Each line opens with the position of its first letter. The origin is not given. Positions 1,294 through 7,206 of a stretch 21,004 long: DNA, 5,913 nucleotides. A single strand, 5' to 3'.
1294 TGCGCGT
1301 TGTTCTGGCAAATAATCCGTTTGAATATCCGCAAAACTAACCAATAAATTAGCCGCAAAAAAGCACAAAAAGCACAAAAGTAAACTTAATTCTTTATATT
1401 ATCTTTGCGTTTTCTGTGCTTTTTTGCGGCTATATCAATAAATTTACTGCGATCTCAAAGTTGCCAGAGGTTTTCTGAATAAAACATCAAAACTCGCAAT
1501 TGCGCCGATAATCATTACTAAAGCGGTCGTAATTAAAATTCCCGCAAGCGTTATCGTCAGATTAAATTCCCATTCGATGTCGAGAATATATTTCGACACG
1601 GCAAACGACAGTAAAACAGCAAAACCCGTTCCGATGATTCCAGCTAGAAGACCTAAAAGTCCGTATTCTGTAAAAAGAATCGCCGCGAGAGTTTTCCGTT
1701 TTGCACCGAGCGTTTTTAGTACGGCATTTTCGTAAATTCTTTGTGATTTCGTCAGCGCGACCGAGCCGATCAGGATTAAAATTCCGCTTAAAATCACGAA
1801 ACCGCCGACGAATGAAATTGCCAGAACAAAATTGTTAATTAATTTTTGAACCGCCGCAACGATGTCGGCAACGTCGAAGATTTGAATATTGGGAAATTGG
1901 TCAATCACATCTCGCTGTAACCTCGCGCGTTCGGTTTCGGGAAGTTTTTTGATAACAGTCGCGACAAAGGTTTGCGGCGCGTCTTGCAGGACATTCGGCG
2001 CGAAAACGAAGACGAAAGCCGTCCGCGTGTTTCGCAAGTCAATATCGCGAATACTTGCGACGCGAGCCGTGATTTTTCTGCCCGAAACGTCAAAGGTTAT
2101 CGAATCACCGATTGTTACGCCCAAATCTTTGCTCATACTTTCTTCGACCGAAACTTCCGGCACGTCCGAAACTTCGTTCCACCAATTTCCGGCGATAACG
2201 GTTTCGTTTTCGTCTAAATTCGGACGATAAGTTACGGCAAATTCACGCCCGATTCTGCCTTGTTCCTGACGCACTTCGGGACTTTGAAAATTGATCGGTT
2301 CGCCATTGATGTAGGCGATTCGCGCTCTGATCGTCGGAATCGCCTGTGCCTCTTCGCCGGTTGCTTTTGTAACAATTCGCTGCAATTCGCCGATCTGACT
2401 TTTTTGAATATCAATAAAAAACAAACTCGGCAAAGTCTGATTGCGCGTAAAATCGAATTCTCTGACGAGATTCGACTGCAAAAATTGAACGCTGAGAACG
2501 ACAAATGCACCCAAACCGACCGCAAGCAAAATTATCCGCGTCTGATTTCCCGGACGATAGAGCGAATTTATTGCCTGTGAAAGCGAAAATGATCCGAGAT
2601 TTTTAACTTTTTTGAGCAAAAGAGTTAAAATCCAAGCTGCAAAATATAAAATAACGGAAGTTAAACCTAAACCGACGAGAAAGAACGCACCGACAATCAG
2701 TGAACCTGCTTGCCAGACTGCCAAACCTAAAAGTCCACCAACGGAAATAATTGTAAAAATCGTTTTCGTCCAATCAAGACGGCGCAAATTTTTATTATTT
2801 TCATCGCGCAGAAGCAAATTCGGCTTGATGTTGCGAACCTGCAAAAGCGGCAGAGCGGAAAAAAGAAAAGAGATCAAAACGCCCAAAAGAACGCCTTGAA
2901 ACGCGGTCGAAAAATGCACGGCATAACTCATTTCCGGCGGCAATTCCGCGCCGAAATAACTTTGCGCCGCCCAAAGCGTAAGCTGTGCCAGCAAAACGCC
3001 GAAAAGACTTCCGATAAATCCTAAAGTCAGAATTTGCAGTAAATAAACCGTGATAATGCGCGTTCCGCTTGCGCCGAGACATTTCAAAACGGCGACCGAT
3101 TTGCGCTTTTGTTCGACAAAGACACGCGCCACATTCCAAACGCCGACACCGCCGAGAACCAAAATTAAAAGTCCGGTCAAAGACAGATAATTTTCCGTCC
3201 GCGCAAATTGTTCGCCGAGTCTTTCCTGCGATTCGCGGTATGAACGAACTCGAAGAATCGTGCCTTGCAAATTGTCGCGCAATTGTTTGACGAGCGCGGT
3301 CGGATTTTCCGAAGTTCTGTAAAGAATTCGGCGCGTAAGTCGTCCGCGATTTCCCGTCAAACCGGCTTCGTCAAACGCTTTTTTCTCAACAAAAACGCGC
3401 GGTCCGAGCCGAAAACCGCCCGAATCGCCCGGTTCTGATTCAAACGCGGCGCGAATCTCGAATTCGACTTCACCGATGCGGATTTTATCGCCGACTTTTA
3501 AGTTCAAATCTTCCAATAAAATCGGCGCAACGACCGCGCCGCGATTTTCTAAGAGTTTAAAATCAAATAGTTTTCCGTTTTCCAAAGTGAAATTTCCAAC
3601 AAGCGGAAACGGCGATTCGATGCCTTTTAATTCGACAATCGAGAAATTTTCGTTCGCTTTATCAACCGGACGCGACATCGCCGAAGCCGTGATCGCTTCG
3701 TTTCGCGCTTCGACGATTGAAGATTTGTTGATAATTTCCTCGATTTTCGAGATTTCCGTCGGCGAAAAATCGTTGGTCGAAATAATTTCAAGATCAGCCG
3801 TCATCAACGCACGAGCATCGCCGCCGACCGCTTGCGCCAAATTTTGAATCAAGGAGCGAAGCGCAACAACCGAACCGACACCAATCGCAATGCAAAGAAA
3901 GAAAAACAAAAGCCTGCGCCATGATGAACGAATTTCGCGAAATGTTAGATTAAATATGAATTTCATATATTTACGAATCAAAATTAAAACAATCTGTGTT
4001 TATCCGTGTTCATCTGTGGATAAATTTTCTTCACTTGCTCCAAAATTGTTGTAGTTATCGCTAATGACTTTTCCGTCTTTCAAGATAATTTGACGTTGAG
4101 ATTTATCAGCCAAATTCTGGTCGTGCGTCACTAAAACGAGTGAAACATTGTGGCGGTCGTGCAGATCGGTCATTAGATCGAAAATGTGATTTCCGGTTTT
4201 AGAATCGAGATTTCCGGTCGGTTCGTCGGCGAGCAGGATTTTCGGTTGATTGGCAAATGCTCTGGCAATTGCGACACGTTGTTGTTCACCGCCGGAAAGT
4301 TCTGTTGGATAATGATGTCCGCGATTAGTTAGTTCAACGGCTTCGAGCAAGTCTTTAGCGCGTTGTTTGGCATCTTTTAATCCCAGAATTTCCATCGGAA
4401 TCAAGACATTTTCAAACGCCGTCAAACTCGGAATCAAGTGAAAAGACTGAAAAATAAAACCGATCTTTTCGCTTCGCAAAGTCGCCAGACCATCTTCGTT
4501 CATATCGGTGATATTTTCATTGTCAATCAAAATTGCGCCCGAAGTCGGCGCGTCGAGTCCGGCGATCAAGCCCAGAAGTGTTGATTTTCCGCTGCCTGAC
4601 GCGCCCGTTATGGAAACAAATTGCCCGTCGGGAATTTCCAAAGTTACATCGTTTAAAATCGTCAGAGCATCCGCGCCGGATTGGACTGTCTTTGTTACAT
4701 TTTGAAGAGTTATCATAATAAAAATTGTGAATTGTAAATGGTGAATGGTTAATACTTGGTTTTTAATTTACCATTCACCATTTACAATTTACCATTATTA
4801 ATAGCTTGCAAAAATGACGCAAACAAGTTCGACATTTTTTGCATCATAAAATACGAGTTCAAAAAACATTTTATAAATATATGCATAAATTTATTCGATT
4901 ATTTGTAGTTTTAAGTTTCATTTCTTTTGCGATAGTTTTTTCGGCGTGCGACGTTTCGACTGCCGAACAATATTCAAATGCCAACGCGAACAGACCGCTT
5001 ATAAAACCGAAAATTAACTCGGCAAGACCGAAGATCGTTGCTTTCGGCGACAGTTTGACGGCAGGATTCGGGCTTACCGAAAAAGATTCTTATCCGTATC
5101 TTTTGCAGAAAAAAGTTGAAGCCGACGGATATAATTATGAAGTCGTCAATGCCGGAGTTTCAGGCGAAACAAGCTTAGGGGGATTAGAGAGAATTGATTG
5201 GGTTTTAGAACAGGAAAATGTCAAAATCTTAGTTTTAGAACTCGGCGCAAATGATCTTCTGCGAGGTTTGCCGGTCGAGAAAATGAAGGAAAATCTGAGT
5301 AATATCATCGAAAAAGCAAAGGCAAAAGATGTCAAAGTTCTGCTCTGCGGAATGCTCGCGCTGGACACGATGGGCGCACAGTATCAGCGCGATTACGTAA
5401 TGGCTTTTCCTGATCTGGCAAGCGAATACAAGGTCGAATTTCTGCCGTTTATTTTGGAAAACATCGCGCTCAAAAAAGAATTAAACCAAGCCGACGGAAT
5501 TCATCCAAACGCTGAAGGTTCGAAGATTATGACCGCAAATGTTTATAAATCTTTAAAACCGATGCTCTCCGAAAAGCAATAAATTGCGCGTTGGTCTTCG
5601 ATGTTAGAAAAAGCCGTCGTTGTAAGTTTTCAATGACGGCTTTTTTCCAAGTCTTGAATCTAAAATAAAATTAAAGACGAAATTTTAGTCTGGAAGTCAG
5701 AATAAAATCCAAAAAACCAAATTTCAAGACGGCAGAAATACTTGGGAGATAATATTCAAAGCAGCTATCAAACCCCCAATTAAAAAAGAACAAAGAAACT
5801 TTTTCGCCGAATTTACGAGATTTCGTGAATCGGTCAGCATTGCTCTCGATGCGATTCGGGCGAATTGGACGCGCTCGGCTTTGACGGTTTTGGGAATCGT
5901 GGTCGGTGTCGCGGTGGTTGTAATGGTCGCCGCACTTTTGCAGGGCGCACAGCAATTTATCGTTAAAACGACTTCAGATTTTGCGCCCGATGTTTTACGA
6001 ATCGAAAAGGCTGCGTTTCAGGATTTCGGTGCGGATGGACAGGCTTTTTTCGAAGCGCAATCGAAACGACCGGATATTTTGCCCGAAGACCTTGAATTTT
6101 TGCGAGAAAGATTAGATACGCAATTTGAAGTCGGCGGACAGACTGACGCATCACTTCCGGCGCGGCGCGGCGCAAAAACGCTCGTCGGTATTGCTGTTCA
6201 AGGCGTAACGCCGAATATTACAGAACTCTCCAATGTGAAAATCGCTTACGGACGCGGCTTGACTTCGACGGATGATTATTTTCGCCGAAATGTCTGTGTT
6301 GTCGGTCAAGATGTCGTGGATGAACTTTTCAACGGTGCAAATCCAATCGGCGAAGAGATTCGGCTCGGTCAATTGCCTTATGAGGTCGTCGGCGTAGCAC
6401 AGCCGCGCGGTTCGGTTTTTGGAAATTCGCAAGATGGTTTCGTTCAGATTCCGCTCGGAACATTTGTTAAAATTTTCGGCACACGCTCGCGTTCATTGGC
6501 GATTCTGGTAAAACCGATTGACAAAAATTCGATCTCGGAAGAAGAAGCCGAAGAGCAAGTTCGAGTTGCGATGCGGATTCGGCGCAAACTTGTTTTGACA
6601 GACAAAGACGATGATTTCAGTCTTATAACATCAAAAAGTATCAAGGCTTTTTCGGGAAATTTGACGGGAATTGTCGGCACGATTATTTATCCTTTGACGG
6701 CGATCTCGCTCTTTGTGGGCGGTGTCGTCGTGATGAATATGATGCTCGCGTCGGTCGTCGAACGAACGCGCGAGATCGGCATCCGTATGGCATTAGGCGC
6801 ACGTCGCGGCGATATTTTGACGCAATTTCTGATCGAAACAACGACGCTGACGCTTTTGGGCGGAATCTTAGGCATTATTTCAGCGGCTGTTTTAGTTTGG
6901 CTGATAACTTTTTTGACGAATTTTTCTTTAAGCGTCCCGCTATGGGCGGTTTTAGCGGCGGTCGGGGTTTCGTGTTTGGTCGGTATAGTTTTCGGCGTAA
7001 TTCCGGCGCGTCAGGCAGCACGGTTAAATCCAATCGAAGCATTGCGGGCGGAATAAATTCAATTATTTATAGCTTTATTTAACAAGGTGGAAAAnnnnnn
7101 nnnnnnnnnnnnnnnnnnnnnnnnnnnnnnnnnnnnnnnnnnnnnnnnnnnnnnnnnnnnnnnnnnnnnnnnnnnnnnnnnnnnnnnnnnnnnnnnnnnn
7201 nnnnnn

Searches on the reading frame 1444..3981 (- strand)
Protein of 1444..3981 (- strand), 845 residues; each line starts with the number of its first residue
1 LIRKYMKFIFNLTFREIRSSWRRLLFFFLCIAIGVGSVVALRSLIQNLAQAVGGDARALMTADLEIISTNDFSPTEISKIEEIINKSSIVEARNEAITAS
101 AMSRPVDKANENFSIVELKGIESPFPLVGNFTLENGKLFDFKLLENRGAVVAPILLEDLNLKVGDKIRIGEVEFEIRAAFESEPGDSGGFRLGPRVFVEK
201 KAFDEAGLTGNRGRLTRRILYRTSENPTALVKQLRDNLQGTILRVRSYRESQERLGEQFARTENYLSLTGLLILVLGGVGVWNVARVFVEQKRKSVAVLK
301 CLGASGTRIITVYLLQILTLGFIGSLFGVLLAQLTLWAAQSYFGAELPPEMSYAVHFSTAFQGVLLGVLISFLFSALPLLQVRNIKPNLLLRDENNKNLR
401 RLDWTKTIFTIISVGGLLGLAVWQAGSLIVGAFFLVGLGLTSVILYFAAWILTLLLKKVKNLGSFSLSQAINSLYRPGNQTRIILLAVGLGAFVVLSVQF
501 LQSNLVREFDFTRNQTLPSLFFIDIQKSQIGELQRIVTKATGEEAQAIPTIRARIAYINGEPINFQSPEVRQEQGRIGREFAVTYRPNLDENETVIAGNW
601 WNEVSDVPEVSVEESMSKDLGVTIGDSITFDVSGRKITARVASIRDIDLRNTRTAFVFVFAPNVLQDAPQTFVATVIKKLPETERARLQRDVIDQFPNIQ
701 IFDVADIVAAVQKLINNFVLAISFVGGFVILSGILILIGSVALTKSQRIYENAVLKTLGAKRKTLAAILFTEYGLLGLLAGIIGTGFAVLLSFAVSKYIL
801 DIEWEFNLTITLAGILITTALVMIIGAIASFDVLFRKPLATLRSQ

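Call 10: search_protein_families(library=pfam, proteins=[window:1444-3981:-], max_evalue=0.001)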
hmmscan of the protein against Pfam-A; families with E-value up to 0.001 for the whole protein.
window:1444-3981:- (845 aa): 2 families
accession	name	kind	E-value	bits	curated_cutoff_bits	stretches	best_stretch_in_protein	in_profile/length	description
PF02687.27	FtsX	-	1.2e-26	93.6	25.5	2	270-387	4-120/120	FtsX-like permease C-terminal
PF12704.14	MacB_PCD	-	3.5e-12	47.5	27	1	28-235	5-205/207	MacB-like periplasmic core domain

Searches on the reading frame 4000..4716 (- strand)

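Call 10: search_protein_families(library=pfam, proteins=[window:4000-4716:-], max_evalue=0.001)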
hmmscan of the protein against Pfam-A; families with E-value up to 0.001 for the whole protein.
window:4000-4716:- (238 aa): 5 families
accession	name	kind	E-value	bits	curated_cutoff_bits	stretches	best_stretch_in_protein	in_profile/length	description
PF00005.33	ABC_tran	-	4.7e-37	128.1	25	1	21-167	1-136/137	ABC transporter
PF02463.25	SMC_N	-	5.8e-05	23.1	40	0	121-210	124-209/220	RecF/RecN/SMC N terminal domain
PF13304.12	AAA_21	-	8.2e-05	23.2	27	0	124-203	222-303/304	AAA domain, putative AbiEii toxin, Type IV TA system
PF13555.12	AAA_29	-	0.00014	21.9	27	1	24-48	15-39/61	P-loop containing region of AAA domain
PF13401.12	AAA_22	-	0.00088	20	27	0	32-199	6-124/130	AAA domain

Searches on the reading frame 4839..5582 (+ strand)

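Call 10: search_protein_families(library=pfam, proteins=[window:4839-5582:+], max_evalue=0.001)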
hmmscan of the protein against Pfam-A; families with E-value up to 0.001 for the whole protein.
window:4839-5582:+ (247 aa): 5 families
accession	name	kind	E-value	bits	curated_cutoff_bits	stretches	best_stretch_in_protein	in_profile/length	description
PF13472.12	Lipase_GDSL_2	-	2.1e-29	103.7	32.9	1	68-229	1-177/178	GDSL-like Lipase/Acylhydrolase family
PF00657.28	Lipase_GDSL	-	2.4e-18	67.5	23.6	1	66-233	1-206/208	GDSL-like Lipase/Acylhydrolase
PF25182.1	NonGDSL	-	5.3e-06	26.3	80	1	49-171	12-138/220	Non-GDSL lipase-like family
PF04311.20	DUF459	-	2.4e-05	24.2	27.2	0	65-140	1-72/197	Protein of unknown function (DUF459)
PF17182.10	OSK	-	6.6e-05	22.7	27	1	107-181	52-124/202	OSK domain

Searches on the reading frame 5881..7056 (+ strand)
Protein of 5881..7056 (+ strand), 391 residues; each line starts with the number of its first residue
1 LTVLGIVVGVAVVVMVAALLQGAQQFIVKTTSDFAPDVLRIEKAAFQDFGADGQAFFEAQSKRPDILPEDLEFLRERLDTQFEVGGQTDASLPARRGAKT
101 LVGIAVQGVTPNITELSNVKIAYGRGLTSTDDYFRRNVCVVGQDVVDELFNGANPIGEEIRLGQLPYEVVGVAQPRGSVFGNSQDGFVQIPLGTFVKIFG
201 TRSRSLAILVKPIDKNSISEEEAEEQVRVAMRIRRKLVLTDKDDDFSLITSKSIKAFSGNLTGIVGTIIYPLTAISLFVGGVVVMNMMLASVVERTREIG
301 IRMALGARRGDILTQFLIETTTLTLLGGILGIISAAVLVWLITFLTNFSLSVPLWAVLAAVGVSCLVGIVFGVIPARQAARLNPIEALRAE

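Call 10: search_protein_families(library=pfam, proteins=[window:5881-7056:+], max_evalue=0.001)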
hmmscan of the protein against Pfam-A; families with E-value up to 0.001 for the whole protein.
window:5881-7056:+ (391 aa): 2 families
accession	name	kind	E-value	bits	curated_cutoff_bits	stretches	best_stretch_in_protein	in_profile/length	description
PF12704.14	MacB_PCD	-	1e-32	114.6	27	1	1-224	3-201/207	MacB-like periplasmic core domain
PF02687.27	FtsX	-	6.9e-21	75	25.5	1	274-384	5-120/120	FtsX-like permease C-terminal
